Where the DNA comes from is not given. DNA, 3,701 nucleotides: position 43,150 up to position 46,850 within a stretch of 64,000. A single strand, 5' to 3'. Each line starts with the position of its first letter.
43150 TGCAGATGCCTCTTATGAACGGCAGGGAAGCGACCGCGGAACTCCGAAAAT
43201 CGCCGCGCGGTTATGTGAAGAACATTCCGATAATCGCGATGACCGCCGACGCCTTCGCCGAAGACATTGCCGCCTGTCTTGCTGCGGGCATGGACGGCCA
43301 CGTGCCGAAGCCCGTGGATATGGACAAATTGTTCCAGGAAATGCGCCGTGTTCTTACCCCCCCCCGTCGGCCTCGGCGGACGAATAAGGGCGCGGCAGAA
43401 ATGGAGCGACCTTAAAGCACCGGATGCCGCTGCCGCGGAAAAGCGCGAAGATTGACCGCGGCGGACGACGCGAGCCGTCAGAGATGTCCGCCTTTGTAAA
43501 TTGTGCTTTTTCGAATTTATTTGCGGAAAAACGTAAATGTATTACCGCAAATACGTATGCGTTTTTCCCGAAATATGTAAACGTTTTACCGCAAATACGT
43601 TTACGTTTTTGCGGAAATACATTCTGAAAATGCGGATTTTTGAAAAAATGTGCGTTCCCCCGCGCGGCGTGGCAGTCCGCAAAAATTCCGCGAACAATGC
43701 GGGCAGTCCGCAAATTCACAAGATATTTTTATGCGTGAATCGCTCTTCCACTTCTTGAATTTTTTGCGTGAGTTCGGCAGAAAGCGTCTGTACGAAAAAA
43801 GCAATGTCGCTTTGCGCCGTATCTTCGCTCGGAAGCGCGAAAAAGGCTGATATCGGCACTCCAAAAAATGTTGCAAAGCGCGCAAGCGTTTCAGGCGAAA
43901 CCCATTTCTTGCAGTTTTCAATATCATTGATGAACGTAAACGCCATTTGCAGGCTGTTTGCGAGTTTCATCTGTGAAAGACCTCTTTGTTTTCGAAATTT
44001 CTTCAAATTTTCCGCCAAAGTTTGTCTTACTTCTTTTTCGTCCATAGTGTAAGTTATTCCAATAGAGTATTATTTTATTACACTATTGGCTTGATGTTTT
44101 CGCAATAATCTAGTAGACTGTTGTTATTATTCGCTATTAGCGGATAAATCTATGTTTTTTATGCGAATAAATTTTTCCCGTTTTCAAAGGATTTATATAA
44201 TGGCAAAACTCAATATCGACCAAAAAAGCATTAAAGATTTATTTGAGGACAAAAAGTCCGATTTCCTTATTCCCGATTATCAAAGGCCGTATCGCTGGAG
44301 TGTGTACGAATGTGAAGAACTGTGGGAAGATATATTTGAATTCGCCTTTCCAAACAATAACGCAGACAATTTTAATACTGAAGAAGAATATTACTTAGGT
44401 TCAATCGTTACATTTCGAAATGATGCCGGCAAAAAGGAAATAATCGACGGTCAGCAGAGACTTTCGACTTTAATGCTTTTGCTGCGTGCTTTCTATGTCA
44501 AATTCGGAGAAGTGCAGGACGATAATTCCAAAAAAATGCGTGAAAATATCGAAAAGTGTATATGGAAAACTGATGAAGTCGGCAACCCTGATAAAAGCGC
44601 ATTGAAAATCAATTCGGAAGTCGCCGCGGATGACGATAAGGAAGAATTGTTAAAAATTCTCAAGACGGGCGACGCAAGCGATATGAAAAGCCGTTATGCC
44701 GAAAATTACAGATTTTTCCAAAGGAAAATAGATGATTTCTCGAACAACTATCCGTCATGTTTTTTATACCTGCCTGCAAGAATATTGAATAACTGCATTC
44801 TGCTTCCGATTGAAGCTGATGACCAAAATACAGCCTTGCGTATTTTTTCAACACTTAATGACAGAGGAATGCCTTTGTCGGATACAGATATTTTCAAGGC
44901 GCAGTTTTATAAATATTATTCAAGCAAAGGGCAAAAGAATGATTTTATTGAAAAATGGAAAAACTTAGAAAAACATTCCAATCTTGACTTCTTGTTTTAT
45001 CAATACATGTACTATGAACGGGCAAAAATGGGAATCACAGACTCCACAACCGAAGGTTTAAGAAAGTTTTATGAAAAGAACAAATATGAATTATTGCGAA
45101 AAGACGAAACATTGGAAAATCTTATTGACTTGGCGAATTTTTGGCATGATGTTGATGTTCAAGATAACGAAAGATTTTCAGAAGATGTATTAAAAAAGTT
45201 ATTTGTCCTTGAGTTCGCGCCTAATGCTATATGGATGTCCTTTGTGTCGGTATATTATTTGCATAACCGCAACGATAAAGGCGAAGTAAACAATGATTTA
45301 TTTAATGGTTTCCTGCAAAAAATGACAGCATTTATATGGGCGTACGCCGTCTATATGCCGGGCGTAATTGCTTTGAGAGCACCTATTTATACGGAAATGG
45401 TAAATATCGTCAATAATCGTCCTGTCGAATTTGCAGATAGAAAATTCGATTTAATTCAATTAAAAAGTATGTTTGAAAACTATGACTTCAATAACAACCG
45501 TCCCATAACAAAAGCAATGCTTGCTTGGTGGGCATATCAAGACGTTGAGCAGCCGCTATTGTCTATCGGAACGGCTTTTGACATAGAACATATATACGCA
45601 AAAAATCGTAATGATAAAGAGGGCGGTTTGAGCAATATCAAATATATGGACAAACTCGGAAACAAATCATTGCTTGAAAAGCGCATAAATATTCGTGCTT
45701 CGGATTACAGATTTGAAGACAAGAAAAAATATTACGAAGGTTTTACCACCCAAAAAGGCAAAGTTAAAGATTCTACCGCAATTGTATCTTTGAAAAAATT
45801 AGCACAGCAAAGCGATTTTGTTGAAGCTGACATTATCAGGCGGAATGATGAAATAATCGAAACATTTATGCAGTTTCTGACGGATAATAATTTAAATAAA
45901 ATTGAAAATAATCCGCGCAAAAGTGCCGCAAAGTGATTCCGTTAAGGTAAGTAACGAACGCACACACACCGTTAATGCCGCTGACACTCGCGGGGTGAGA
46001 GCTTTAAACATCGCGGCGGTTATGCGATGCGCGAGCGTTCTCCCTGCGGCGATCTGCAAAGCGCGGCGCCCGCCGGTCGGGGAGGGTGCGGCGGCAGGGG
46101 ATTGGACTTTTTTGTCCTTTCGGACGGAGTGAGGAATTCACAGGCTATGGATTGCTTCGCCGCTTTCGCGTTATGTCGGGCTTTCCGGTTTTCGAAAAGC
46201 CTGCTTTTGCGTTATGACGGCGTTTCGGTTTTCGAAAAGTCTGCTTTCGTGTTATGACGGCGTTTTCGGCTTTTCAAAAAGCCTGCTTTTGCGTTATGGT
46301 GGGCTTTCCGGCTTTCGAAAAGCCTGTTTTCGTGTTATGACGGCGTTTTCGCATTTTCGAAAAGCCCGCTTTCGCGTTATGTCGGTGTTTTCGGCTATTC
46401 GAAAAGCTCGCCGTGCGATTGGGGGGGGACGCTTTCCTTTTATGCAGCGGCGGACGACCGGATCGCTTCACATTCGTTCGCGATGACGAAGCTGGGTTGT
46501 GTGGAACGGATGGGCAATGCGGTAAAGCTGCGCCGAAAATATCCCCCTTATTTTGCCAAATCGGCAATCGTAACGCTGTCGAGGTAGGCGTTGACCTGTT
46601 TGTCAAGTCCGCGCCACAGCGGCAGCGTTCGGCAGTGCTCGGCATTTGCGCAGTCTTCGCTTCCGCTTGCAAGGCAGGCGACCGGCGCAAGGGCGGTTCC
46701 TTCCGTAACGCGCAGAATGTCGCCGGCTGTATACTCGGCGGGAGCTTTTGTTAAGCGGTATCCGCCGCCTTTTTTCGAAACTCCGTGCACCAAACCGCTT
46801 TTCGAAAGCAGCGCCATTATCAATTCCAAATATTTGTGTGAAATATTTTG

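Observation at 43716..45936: AT-rich islet encoding an XRE regulator divergent from a GmrSD-type (DUF262/DUF1524) type IV restriction enzyme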

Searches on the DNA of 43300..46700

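Call 37: search_rna_families(source=window, start=43300, end=46700, threshold=evalue, max_evalue=1)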
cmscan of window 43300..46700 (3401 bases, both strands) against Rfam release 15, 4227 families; matches with E-value up to 1: 3.
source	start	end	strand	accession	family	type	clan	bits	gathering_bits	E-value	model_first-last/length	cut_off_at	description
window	43503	43566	-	RF04064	MIR5267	Gene; miRNA;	-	24.7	87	0.38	1-81/81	no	MIR5267 microRNA precursor family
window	43536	43623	-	RF04134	MIR7504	Gene; miRNA;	-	23.5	83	0.66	1-124/124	no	MIR7504 microRNA precursor family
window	43542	43619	+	RF04154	mir-1277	Gene; miRNA;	-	22.2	81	0.87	1-78/78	no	mir-1277 microRNA precursor family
